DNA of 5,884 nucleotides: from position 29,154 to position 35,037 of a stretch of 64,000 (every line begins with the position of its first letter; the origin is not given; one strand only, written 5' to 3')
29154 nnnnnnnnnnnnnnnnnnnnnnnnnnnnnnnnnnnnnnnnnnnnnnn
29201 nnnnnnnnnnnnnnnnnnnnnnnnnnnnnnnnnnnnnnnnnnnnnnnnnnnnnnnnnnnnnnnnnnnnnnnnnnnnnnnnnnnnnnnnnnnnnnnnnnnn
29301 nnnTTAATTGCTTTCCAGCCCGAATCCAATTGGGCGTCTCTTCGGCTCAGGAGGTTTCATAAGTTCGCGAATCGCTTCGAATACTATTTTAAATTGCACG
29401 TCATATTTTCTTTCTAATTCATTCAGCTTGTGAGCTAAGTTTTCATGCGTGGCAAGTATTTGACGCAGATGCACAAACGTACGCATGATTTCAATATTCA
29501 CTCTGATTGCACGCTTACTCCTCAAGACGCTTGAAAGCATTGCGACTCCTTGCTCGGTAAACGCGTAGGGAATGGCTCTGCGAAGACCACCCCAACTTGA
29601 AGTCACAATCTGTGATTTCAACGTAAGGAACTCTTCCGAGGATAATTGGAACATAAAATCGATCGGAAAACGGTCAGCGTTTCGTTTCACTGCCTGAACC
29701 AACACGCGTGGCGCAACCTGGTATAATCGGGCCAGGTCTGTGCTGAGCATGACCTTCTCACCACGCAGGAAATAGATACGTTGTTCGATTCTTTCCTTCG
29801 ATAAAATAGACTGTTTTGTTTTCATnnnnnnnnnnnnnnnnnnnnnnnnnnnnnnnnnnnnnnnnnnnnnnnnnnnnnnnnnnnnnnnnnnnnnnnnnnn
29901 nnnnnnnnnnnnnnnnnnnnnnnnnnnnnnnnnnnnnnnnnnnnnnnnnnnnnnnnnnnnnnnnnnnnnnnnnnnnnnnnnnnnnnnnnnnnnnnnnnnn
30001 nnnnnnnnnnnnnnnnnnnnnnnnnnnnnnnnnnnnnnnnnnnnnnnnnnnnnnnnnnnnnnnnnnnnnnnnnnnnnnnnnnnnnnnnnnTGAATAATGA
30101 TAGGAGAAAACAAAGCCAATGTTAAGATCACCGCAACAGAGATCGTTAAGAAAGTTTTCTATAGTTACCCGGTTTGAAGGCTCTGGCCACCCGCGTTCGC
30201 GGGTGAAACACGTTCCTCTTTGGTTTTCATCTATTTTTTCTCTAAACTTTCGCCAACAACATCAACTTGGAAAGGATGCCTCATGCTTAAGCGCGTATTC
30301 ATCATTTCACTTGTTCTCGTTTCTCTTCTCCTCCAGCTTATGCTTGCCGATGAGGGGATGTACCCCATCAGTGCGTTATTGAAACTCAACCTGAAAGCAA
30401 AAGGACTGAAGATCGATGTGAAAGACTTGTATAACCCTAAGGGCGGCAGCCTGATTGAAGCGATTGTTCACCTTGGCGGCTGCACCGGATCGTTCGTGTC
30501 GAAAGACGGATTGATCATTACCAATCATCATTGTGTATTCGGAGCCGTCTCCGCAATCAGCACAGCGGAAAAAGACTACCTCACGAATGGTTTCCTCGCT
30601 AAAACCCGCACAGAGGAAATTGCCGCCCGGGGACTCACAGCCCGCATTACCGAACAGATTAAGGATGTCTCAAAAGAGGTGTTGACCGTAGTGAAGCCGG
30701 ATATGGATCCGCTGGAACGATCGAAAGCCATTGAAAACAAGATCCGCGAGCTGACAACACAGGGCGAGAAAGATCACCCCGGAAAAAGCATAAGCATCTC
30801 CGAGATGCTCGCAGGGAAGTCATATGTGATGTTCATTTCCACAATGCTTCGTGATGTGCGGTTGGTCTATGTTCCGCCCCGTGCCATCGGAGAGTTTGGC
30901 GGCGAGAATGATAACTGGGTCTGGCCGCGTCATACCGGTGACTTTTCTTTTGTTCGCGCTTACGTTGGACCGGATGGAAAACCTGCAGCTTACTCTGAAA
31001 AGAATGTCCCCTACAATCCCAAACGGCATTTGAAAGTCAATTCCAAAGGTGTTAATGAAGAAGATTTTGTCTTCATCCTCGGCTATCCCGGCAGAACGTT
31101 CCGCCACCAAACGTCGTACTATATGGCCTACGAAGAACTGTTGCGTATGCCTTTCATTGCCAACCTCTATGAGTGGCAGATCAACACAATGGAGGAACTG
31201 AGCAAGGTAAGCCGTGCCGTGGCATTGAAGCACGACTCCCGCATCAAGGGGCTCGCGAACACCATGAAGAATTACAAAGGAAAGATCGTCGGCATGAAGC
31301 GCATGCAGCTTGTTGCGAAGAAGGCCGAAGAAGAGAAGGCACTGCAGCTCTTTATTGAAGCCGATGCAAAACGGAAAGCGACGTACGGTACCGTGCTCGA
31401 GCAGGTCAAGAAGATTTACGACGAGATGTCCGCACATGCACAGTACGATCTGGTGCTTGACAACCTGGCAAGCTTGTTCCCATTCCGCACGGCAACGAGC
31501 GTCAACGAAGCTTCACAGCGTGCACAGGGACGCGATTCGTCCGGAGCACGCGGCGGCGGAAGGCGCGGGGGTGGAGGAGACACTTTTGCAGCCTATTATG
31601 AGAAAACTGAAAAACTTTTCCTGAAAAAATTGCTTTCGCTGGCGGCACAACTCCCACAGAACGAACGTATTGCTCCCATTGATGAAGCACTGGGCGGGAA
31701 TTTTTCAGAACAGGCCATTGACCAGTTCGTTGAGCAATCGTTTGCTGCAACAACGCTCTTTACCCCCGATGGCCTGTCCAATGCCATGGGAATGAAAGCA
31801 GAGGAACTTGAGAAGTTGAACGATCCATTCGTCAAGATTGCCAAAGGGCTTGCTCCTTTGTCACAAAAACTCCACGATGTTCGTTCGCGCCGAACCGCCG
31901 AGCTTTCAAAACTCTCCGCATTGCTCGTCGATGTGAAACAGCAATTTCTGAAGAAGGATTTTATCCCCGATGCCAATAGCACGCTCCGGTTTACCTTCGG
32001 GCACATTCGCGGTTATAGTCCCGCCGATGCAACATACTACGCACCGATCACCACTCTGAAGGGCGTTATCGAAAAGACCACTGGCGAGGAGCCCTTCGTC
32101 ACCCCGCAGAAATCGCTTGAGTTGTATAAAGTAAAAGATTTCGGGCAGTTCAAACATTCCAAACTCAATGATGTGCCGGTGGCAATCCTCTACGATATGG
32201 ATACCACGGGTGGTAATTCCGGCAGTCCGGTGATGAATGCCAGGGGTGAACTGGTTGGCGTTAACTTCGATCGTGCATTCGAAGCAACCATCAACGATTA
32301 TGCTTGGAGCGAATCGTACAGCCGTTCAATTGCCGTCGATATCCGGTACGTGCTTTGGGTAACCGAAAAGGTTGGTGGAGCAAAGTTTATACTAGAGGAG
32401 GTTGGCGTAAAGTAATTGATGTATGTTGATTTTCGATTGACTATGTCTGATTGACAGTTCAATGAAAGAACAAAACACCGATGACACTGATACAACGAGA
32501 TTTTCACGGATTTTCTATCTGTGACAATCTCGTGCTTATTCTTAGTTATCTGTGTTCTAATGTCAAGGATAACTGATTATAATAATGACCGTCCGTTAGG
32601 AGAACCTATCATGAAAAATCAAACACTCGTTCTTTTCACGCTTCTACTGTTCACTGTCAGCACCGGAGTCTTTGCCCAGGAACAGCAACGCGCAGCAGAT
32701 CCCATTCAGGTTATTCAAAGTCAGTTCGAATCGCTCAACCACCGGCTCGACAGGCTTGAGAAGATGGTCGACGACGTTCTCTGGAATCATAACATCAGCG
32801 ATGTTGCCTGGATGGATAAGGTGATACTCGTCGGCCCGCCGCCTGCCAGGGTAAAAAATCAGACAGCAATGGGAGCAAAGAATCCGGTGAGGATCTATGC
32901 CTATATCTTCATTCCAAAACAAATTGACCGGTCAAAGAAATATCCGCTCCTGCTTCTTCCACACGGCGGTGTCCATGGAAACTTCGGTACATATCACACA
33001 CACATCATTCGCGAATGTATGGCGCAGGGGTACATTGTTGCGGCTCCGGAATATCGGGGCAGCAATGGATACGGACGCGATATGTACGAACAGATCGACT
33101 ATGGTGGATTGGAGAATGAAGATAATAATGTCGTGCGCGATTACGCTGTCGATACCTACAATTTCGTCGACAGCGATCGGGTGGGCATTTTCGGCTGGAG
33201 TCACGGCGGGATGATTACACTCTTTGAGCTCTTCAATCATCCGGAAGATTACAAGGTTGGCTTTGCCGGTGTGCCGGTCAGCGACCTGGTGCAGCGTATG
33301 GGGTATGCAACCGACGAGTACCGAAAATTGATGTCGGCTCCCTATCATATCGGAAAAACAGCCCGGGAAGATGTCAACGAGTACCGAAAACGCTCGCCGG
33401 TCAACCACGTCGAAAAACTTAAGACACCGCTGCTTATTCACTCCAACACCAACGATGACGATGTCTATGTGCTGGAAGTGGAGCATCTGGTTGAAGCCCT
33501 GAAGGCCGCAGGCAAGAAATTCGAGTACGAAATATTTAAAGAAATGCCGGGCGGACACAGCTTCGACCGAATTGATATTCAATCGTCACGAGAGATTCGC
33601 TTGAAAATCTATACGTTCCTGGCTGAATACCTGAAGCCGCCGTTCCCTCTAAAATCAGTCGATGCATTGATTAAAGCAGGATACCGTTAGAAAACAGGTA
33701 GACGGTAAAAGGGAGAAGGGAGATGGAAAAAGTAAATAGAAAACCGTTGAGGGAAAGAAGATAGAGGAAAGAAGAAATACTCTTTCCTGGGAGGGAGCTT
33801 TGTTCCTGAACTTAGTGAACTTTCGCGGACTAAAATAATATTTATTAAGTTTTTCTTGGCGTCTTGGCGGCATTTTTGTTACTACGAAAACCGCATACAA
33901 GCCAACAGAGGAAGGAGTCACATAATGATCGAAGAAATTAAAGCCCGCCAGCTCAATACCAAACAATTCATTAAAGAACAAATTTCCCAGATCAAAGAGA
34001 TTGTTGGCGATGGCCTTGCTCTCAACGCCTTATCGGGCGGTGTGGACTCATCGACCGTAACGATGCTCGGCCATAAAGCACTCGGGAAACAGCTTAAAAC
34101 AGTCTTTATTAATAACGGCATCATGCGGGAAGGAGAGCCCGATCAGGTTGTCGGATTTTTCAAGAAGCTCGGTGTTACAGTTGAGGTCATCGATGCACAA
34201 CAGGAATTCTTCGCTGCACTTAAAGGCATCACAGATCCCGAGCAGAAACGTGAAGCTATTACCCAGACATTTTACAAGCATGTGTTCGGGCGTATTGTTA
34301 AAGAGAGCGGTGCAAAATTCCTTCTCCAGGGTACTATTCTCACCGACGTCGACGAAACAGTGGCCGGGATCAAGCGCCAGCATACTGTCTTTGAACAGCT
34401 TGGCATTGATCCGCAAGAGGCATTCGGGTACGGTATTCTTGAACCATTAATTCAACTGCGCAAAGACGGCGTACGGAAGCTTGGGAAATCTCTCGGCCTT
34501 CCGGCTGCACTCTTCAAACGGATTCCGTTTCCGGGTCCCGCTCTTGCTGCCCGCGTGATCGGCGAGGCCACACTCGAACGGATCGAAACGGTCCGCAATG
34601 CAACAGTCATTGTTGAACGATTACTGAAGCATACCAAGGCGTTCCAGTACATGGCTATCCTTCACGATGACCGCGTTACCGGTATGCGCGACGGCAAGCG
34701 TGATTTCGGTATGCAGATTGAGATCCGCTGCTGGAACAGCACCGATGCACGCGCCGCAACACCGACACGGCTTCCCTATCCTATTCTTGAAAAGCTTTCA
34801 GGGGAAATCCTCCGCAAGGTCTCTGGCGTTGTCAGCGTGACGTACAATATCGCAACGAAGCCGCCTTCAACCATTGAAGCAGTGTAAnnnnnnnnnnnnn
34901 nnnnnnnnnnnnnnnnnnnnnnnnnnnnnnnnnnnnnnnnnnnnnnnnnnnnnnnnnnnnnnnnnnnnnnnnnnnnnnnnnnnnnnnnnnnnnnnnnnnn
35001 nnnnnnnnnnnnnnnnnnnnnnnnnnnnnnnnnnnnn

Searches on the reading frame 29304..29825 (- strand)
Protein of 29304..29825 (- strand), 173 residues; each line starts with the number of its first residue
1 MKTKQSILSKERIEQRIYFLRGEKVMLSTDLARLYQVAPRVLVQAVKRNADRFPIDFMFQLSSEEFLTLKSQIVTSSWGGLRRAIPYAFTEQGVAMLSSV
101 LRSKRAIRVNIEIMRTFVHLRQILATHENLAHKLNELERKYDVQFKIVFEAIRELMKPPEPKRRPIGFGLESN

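Call 30: search_protein_families(library=pfam, proteins=[window:29304-29825:-], max_evalue=0.01)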
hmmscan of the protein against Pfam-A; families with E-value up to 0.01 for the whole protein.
window:29304-29825:- (173 aa): 1 family
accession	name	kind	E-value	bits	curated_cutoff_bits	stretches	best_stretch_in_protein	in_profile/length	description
PF10543.14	ORF6N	-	1e-30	106.3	27.8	1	16-100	2-86/86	ORF6N domain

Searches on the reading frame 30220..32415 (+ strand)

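Call 30: search_protein_families(library=pfam, proteins=[window:30220-32415:+], max_evalue=0.01)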
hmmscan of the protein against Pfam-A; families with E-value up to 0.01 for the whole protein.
window:30220-32415:+ (731 aa): 4 families
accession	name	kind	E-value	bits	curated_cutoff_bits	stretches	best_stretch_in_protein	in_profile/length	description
PF10459.15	Peptidase_S46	-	5.7e-196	653.7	22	1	43-728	1-696/698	Peptidase S46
PF13365.12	Trypsin_2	-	5.4e-11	43.9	27.6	1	649-681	112-144/144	Trypsin-like peptidase domain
PF00089.32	Trypsin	-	2.5e-06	27.9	20.6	0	87-111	22-51/220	Trypsin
PF14966.11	DNA_repr_REX1B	-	0.0064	17.5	24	0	135-178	35-76/94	DNA repair REX1-B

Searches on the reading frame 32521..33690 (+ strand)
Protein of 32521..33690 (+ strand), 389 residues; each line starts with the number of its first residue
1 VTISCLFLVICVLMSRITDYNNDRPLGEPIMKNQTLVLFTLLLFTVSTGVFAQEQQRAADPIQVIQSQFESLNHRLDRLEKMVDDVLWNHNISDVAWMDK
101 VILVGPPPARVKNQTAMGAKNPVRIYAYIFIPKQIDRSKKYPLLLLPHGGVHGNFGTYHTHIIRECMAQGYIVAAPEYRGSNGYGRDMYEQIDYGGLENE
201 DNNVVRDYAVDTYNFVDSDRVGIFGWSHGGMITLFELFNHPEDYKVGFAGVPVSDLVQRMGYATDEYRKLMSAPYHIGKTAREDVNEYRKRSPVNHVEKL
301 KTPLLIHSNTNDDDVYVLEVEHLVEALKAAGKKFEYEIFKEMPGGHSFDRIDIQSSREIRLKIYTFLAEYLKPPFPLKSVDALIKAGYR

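Call 81: search_protein_families(library=pfam, proteins=[window:32521-33690:+], max_evalue=0.001)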
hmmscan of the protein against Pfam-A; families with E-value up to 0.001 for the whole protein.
window:32521-33690:+ (389 aa): 6 families
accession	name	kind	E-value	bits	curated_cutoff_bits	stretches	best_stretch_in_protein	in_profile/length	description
PF00326.27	Peptidase_S9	-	4.9e-34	118.1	22.6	1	167-372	10-211/213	Prolyl oligopeptidase family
PF20434.5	BD-FAE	-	2.4e-08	34.2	26.8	1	130-327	4-215/215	BD-FAE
PF02129.25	Peptidase_S15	-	7.1e-08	32.9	23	1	123-259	3-135/262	X-Pro dipeptidyl-peptidase (S15 family)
PF01738.24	DLH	-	9e-08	32.4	21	1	151-349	25-189/217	Dienelactone hydrolase family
PF05448.18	AXE1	-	6.5e-05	22.3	21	0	122-234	66-191/321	Acetyl xylan esterase (AXE1)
PF12697.13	Abhydrolase_6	-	0.00068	20.8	26.3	0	148-260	5-98/217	Alpha/beta hydrolase family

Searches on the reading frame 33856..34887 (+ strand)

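Call 81: search_protein_families(library=pfam, proteins=[window:33856-34887:+], max_evalue=0.001)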
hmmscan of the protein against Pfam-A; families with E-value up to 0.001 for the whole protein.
window:33856-34887:+ (343 aa): 5 families
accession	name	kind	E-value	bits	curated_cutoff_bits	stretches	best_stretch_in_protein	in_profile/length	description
PF00958.27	GMP_synt_C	-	5.7e-19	68.4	27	1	260-341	10-91/92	GMP synthase C terminal domain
PF02540.23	NAD_synthase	-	1.3e-08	34.7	21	1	52-123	19-90/242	NAD synthase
PF06508.19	QueC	-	6.2e-05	23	22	0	55-115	2-61/210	Queuosine biosynthesis protein QueC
PF01171.26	ATP_bind_3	-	9.8e-05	22.6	27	1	58-211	5-157/182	PP-loop family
PF00733.27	Asn_synthase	-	0.0003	21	21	1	59-160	24-126/354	Asparagine synthase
